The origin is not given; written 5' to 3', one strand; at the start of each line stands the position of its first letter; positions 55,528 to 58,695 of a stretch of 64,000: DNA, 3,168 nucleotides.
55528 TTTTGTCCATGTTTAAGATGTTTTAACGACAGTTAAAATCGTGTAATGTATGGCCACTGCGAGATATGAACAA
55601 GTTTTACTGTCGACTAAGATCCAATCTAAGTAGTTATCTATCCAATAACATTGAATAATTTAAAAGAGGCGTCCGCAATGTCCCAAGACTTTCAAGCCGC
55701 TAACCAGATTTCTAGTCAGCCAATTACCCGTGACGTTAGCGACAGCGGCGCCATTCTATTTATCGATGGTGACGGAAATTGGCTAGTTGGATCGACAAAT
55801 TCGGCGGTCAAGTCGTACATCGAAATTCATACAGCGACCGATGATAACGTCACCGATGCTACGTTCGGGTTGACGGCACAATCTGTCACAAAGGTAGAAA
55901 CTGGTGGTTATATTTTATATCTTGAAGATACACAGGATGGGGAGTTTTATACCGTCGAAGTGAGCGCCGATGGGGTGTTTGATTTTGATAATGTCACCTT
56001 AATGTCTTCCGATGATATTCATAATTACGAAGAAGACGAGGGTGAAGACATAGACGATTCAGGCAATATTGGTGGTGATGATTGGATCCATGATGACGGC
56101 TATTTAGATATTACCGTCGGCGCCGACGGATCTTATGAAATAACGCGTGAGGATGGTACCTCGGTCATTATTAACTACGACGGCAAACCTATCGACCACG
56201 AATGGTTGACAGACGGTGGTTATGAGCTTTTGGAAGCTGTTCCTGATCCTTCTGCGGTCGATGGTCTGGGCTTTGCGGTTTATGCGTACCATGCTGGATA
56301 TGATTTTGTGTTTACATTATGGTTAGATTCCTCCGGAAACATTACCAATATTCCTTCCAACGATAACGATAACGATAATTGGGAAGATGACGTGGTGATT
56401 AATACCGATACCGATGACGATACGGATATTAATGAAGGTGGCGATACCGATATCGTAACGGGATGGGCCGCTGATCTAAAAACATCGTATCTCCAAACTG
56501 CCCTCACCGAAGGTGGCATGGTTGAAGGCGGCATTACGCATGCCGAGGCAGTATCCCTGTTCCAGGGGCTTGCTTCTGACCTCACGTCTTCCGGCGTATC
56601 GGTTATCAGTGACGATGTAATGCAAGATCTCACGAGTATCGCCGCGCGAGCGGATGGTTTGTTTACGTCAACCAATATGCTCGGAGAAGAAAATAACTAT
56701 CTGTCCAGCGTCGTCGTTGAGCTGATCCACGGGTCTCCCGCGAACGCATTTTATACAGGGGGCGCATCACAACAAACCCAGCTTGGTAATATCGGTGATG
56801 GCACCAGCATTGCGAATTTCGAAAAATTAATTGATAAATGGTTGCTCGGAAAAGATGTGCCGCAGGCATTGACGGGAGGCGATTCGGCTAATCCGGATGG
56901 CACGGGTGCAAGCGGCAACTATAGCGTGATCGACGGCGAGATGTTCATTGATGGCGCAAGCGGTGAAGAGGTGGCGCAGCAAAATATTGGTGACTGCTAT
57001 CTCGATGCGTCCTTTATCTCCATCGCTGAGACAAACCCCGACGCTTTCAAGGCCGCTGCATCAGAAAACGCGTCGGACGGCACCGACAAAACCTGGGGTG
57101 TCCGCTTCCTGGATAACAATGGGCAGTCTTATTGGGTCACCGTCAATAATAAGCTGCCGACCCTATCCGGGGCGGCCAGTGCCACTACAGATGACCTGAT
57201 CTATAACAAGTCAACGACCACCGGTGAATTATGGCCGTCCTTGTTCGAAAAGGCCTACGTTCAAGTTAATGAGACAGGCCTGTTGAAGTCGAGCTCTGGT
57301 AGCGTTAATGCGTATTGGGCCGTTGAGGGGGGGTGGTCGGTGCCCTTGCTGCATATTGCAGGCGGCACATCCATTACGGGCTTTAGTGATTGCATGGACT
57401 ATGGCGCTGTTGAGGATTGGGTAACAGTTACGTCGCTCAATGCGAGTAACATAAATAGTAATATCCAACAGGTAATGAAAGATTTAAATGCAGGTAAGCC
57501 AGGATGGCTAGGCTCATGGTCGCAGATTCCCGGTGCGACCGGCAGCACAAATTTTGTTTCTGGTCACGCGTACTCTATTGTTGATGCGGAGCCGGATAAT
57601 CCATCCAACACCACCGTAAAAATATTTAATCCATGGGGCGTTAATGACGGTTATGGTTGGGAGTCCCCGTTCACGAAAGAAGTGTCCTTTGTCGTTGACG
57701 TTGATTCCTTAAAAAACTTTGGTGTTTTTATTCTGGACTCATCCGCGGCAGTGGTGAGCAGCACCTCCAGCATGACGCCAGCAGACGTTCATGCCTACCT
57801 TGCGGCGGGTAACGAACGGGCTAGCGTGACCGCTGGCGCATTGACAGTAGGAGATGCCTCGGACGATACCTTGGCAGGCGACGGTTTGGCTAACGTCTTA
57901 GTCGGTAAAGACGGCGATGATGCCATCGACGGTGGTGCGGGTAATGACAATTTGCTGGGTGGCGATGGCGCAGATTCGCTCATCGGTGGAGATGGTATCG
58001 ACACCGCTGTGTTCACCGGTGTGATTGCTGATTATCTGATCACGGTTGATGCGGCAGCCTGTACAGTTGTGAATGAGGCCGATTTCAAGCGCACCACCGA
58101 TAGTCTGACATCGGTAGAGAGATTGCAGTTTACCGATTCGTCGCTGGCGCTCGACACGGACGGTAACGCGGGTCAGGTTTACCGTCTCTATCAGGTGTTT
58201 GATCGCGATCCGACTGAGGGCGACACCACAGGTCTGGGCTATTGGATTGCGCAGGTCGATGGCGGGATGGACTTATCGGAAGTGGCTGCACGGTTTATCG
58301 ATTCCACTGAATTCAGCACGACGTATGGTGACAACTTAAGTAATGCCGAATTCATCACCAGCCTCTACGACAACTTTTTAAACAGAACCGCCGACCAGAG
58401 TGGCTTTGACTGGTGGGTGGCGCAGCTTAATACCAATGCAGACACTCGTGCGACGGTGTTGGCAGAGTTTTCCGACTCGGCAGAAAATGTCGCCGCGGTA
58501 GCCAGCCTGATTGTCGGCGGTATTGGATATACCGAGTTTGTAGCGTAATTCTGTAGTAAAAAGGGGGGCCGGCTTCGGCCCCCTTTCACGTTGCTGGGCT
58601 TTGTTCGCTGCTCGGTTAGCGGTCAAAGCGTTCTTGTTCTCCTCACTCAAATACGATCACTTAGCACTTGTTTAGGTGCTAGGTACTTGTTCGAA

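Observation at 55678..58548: Bacterial calpain-like cysteine protease fused to RTX repeats and DUF4214, encoded in a low-GC islet next to a T6SS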

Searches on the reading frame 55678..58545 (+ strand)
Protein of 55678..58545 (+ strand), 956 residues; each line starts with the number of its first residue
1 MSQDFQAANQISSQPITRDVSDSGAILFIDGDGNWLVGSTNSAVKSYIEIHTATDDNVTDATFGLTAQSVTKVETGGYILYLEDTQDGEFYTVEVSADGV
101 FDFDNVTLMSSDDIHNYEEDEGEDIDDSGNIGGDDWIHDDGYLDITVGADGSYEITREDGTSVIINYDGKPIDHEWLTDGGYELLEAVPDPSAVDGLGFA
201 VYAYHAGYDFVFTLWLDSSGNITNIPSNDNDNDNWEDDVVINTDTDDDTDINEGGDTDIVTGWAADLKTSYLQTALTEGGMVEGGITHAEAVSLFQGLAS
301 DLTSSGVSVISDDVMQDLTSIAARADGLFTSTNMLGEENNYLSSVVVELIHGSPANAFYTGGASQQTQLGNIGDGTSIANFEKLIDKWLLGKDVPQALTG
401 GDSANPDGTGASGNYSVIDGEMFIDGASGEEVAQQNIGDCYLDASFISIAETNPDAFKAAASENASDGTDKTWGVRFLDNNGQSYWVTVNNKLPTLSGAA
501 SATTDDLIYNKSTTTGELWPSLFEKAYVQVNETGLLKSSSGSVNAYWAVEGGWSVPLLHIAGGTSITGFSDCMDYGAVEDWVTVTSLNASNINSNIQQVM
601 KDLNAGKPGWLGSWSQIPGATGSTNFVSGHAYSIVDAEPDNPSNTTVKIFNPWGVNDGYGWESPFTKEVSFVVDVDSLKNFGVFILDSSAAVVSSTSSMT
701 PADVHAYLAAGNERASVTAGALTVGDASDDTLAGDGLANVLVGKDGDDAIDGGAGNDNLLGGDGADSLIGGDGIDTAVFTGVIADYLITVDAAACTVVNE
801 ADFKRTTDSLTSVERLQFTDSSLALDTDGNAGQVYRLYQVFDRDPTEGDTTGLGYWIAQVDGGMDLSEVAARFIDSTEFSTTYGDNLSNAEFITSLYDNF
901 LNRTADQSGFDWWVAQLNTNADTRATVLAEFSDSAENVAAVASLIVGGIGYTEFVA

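Call 3: search_protein_families(library=pfam, proteins=[window:55678-58545:+], max_evalue=0.1)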
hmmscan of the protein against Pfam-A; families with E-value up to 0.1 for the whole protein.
window:55678-58545:+ (956 aa): 3 families
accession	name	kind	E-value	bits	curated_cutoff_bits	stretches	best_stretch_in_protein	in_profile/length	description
PF13946.11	DUF4214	-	2.3e-27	95.3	23.2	2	870-939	1-70/72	Domain of unknown function (DUF4214)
PF00648.27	Peptidase_C2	-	3.5e-16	59.6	23.8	1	421-666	39-252/297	Calpain family cysteine protease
PF00353.25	HemolysinCabind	-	0.00025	21.4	23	1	743-776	2-35/36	RTX calcium-binding nonapeptide repeat (4 copies)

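Call 4: search_protein_families(library=ncbifam, proteins=[window:55678-58545:+], max_evalue=0.1)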
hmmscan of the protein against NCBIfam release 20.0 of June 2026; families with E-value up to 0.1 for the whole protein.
window:55678-58545:+ (956 aa): 3 families
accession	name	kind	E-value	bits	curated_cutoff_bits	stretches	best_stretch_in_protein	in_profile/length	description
NF051884.1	ProteaseSapA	equivalog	1.6e-09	37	1200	1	739-840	322-423/644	protease SapA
NF033943.0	RTX_toxin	subfamily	7.9e-07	27.6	1000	1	724-788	673-736/930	RTX family hemolysin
NF004013.0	PRK05477.1-3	equivalog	0.057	11.9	653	0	873-948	331-406/501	Asp-tRNA(Asn)/Glu-tRNA(Gln) amidotransferase subunit GatB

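Call 5: search_solved_structures(query=window:55678-58545:+, max_evalue=1, show_alignments=3)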
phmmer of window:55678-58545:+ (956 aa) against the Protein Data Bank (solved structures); distinct sequences matched with E-value up to 1: 30.
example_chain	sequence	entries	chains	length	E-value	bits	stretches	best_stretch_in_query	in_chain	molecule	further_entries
7usl_C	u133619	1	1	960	8.1e-18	67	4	724-777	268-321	Bifunctional hemolysin-adenylate cyclase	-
7rah_E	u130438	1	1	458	4.3e-14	54.7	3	725-777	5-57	Bifunctional adenylate cyclase toxin/hemolysin CyaA,Bifunctional adenylate cyclase toxin/h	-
1tl9_A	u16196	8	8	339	1.2e-05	26.8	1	421-536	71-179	Calpain 1, large [catalytic] subunit | Calpain-1 catalytic subunit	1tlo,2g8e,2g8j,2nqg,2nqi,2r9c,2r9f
1kfu_L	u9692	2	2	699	1.6e-05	26.3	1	419-655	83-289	M-CALPAIN LARGE SUBUNIT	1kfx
2agm_A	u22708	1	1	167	7.6e-05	24.1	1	723-792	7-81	Poly(beta-D-mannuronate) C5 epimerase 4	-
1mdw_A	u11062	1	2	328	7.6e-05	24.1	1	419-541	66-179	Calpain II, catalytic subunit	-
2p0r_A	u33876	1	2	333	8.2e-05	24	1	419-538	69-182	Calpain-9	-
1ziv_A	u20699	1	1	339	8.7e-05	23.9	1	419-538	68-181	Calpain 9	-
6sus_A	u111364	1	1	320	8.7e-05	23.9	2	723-788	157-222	Bifunctional hemolysin/adenylate cyclase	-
2nqa_A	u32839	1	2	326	8.9e-05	23.9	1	422-547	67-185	Calpain-8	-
9cse_A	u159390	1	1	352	0.00011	23.5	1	696-830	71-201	Large adhesion protein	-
7w7o_A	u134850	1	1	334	0.00016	23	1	420-571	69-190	Calpain-1 catalytic subunit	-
2ary_A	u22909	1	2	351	0.00019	22.8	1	420-571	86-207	Calpain-1 catalytic subunit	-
1zcm_A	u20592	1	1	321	0.00025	22.4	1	420-546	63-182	Calpain 1, large [catalytic] subunit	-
1kxr_A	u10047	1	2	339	0.00029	22.2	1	421-655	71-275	thiol protease DOMAINS I AND II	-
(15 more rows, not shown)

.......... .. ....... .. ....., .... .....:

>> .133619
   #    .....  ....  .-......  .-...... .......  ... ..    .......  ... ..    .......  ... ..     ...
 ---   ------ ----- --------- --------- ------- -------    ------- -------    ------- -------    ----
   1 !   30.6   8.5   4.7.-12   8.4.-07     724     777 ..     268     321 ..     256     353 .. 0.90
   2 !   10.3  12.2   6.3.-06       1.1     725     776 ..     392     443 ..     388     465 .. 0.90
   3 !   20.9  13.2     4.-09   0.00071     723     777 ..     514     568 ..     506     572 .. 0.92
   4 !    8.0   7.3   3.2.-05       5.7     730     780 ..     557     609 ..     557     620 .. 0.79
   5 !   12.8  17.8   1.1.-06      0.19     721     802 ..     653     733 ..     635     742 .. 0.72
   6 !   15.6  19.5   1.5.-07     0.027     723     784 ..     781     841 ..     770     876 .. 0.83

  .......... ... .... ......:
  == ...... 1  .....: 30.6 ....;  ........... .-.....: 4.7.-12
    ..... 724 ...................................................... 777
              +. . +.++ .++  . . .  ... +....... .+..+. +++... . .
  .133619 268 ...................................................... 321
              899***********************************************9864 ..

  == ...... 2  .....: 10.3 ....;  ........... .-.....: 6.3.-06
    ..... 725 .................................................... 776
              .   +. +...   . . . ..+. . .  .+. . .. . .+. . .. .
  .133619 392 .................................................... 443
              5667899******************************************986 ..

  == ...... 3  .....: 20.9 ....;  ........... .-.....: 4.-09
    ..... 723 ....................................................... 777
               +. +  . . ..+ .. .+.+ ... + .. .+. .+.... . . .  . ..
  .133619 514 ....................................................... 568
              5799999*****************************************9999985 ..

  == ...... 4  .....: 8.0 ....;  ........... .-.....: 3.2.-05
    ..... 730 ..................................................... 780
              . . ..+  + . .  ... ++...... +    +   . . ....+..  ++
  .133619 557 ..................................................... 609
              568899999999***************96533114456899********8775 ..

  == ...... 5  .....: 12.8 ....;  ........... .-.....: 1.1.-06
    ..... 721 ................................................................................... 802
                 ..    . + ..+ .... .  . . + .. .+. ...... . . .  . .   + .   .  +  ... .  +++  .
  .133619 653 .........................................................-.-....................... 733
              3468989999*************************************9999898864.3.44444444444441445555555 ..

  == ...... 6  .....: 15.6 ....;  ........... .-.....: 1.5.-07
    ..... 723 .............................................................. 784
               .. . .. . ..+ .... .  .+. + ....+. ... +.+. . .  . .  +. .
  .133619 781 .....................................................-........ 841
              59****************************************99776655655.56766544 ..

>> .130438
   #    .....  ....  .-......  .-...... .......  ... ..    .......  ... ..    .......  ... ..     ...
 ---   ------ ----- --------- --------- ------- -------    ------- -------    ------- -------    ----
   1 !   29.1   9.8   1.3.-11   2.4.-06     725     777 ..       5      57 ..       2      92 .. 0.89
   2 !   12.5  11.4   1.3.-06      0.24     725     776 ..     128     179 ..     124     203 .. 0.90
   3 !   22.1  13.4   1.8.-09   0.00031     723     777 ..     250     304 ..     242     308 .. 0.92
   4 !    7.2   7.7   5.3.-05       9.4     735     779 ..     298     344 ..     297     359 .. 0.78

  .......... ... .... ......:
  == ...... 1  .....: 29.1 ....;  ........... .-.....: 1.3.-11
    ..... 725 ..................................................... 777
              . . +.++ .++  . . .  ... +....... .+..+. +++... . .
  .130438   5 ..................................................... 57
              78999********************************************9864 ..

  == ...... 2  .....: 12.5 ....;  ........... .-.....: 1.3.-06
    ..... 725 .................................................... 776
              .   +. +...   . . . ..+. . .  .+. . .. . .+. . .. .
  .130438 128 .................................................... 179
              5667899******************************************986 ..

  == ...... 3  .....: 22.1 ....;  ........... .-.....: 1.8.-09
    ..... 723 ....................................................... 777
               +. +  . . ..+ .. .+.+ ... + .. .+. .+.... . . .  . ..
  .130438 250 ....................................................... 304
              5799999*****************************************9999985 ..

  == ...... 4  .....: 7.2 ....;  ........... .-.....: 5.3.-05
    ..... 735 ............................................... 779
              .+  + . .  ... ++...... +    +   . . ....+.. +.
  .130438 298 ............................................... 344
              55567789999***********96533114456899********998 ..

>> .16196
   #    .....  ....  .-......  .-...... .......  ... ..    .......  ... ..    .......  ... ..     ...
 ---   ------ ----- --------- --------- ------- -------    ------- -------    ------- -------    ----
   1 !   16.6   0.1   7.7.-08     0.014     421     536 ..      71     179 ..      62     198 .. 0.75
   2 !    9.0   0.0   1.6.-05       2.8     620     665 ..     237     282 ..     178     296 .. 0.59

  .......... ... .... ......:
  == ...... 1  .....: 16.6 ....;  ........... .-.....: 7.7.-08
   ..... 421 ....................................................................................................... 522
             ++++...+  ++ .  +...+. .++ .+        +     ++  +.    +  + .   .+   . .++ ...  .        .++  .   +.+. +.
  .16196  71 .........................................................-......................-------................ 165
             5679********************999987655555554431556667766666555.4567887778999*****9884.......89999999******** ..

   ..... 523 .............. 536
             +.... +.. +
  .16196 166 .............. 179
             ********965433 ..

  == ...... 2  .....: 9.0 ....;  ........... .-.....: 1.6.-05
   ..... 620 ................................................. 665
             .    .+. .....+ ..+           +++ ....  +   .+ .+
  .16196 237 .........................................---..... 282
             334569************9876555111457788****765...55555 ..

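Call 7: find_homologous_proteins(query=window:55678-58545:+, max_evalue=0.001)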
Query window:55678-58545:+ (956 aa): 32 proteins with E <= 0.001 among 8000 candidates.
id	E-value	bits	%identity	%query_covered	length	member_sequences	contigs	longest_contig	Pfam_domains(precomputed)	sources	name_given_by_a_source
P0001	0.0e+0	2097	99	100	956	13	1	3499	PF00648.28,PF13946.12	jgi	-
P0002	0.0e+0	1508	72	100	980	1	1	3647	PF00648.28,PF13946.12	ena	-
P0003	0.0e+0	1380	68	99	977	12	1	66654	PF00648.28,PF00353.26,PF13946.12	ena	-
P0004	1.7e-280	951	77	59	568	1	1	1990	PF00648.28,PF00353.26,PF13946.12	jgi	-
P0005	1.1e-122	429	31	94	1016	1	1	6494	PF00648.28,PF00353.26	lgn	-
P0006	1.1e-103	366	32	84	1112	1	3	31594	PF00648.28,PF19078.7,PF00353.26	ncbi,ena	-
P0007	2.7e-92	328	30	83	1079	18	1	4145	PF13205.13,PF00648.28,PF00353.26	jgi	jgi:hypothetical protein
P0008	5.2e-86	308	33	67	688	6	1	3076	PF00648.28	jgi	-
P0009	2.7e-80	289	31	71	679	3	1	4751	PF00648.28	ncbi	-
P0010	3.5e-76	275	32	67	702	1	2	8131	PF00648.28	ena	-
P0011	2.1e-74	269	31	67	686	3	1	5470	PF00648.28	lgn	-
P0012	1.2e-73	267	32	66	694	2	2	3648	PF00648.28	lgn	-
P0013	5.6e-73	265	30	71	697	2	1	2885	PF00648.28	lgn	-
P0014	7.8e-73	264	30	66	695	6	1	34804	PF00648.28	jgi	jgi:hypothetical protein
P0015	1.7e-69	253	30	67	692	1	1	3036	PF00648.28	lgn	-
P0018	2.5e-26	110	26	43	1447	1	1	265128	PF00648.28,PF13946.12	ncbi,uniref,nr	ncbi:DUF4214 domain-containing protein [Duganella sp. LX20W]|uniref:DUF4214 domain-containing protei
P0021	1.8e-17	81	33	24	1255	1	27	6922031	PF00413.31,PF08548.18,PF13688.13,PF00353.26,PF13946.12,PF13583.12,PF19077.7,PF17936.8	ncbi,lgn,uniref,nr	ncbi:hemolysin type calcium-binding protein [Pseudoduganella flava]|uniref:DUF4214 domain-containing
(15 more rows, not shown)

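Call 12: find_encoding_contigs(protein=P0003, flank=10000, max_places=3)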
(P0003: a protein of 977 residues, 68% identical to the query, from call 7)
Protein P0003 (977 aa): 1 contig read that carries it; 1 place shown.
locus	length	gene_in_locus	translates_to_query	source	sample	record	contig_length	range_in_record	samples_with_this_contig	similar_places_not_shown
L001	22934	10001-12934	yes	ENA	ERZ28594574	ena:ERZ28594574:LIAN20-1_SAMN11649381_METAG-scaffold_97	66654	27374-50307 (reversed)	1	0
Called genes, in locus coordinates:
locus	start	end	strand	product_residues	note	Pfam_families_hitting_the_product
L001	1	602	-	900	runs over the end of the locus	PF02861:Clp_N, PF13191:AAA_16 (weak), PF23569:NBD_SMAX1 (weak), PF00004:AAA, PF17871:AAA_lid_9, PF07724:AAA_2, PF07728:AAA_5, PF10431:ClpB_D2-small, +3 more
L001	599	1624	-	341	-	PF06996:T6SS_TssG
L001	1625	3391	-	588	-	PF05947:T6SS_TssF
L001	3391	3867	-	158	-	PF04965:GPW_gp25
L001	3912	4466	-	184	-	PF05638:T6SS_HCP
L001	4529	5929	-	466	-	PF05943:VipB, PF18945:VipB_2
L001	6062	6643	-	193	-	PF05591:T6SS_VipA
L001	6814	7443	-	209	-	-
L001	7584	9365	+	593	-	PF00512:HisKA, PF02518:HATPase_c, PF00072:Response_reg (weak)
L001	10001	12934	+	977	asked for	PF00648:Peptidase_C2, PF00353:HemolysinCabind (weak), PF13946:DUF4214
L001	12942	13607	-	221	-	PF00072:Response_reg, PF00196:GerE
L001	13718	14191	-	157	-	-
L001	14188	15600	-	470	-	-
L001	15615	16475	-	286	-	-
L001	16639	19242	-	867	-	PF18921:Cyanophycin_syn, PF02786:CPSase_L_D2, PF08443:RimK (faint), PF13549:ATP-grasp_5 (weak), PF08245:Mur_ligase_M, PF02875:Mur_ligase_C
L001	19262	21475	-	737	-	PF18921:Cyanophycin_syn, PF08443:RimK (weak), PF13549:ATP-grasp_5 (weak), PF02222:ATP-grasp (weak)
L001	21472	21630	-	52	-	-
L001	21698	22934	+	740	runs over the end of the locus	PF00664:ABC_membrane, PF00005:ABC_tran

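Call 13: find_encoding_contigs(protein=P0014, flank=10000, max_places=3)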
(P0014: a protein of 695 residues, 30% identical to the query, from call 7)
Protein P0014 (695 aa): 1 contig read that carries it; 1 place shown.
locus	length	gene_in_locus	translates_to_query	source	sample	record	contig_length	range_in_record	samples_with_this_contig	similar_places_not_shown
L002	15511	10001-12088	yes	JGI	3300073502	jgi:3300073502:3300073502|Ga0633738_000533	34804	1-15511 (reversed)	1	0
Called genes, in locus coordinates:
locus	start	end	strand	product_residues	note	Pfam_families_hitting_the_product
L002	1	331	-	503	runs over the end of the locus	PF01565:FAD_binding_4, PF02913:FAD-oxidase_C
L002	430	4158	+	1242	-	PF20628:Dyp_perox_C (weak)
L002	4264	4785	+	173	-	-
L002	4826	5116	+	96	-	-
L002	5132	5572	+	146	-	PF13474:SnoaL_3, PF12680:SnoaL_2 (weak)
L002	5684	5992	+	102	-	PF07045:DUF1330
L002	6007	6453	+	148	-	PF03061:4HBT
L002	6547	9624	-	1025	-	PF00211:Guanylate_cyc, PF13191:AAA_16, PF13424:TPR_12 (weak)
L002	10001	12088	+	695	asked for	PF00648:Peptidase_C2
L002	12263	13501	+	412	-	PF01979:Amidohydro_1, PF07969:Amidohydro_3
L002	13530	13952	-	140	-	PF02627:CMD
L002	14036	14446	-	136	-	PF13279:4HBT_2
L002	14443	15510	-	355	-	?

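Call 14: find_encoding_contigs(protein=P0006, flank=10000, max_places=3)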
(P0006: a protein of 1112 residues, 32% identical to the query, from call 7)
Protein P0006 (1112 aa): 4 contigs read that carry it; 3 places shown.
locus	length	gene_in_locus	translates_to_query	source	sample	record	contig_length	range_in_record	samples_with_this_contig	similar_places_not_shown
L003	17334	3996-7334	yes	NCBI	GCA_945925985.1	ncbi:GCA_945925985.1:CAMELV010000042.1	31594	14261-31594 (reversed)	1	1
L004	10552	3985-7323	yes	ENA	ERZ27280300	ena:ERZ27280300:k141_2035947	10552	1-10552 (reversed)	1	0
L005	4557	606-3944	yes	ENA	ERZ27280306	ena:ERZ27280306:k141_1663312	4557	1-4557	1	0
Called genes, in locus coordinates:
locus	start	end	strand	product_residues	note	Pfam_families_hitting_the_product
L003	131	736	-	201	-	-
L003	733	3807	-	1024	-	PF22352:K319L-like_PKD (weak), PF00041:fn3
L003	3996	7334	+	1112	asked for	PF00648:Peptidase_C2, PF00353:HemolysinCabind (weak), PF19078:Big_12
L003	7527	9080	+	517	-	PF05572:Peptidase_M43 (faint), PF08548:Peptidase_M10_C (faint), PF00353:HemolysinCabind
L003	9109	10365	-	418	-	PF12000:Glyco_trans_4_3, PF00534:Glycos_transf_1, PF13692:Glyco_trans_1_4, PF13524:Glyco_trans_1_2 (weak)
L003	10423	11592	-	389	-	PF01408:GFO_IDH_MocA, PF02894:GFO_IDH_MocA_C, PF22725:GFO_IDH_MocA_C3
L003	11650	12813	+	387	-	PF00296:Bac_luciferase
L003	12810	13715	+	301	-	PF00248:Aldo_ket_red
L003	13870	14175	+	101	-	PF01355:HIPIP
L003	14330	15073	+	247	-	PF00849:PseudoU_synth_2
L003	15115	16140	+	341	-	PF21783:YNCE, PF23414:Beta-prop_EML_2 (faint), PF25174:Beta-prop_THOC3 (faint), PF10282:Lactonase (faint), PF02239:Cytochrom_D1 (weak)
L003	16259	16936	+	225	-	PF01522:Polysacc_deac_1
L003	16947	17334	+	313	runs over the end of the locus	PF04116:FA_hydroxylase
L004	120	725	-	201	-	-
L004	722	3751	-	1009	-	PF22352:K319L-like_PKD (weak), PF00041:fn3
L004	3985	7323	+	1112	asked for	PF00648:Peptidase_C2, PF00353:HemolysinCabind (weak), PF19078:Big_12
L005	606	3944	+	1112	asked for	PF00648:Peptidase_C2, PF00353:HemolysinCabind (weak), PF19078:Big_12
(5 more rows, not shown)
